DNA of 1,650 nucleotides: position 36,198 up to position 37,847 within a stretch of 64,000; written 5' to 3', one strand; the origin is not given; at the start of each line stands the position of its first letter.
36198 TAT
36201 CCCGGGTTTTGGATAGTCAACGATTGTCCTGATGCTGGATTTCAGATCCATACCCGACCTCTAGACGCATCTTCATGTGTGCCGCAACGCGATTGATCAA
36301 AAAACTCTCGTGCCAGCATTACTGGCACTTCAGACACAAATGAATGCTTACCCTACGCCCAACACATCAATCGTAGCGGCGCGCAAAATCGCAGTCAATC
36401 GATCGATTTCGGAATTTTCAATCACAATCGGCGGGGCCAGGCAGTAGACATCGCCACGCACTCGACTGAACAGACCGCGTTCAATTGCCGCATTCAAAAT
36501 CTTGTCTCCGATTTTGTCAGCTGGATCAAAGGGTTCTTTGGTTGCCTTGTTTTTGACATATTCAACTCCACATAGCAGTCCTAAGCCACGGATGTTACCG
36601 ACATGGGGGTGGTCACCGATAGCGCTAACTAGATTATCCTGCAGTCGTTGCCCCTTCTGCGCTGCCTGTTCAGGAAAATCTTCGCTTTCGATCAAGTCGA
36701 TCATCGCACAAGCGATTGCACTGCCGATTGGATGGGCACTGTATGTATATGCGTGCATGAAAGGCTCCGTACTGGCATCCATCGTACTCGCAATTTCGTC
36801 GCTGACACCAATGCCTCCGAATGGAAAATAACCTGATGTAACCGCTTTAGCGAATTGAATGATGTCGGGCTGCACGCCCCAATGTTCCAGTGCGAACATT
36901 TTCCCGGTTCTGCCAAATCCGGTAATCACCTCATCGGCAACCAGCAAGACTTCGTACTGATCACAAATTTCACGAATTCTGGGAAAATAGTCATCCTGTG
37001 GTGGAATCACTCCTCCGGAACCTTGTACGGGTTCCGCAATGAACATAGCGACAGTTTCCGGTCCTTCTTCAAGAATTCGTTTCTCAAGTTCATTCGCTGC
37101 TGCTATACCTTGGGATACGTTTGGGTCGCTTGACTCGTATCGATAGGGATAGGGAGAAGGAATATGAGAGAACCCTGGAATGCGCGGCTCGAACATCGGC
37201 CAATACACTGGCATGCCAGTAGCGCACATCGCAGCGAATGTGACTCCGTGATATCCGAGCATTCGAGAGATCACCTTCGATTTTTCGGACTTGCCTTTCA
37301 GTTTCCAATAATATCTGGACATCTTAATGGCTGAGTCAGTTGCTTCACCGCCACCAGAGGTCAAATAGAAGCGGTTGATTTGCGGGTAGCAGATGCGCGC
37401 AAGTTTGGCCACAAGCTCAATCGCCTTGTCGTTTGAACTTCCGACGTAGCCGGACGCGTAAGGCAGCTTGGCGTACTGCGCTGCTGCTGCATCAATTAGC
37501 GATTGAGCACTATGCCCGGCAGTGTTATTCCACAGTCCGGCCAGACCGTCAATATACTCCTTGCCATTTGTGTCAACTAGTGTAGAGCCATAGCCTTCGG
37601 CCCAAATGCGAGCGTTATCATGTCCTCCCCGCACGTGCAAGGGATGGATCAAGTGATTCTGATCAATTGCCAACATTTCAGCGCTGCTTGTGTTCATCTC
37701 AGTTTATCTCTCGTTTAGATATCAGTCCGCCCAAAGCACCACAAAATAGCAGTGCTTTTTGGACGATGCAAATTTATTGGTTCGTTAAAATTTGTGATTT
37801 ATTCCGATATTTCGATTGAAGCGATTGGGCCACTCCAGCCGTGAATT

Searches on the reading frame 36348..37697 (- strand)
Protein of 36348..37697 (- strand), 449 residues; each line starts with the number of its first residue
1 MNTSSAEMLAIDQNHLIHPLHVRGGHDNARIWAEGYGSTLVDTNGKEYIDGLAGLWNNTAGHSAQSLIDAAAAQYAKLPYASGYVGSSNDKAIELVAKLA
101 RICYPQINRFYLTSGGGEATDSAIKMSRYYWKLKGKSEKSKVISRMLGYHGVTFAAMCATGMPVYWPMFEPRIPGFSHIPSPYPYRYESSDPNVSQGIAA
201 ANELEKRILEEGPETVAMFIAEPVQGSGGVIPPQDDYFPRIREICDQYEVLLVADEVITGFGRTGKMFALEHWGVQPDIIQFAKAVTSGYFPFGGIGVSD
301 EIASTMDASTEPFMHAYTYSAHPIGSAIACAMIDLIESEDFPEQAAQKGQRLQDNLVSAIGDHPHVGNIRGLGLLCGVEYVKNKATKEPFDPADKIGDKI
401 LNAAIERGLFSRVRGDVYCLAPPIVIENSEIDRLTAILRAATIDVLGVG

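Call 59: search_protein_families(library=pfam, proteins=[window:36348-37697:-], max_evalue=0.001)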
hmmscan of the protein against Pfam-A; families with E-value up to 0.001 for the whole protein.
window:36348-37697:- (449 aa): 1 family
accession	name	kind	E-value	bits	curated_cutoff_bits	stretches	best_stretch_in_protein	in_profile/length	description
PF00202.27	Aminotran_3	-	1.2e-92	311.2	30.5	1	30-441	11-402/403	Aminotransferase class-III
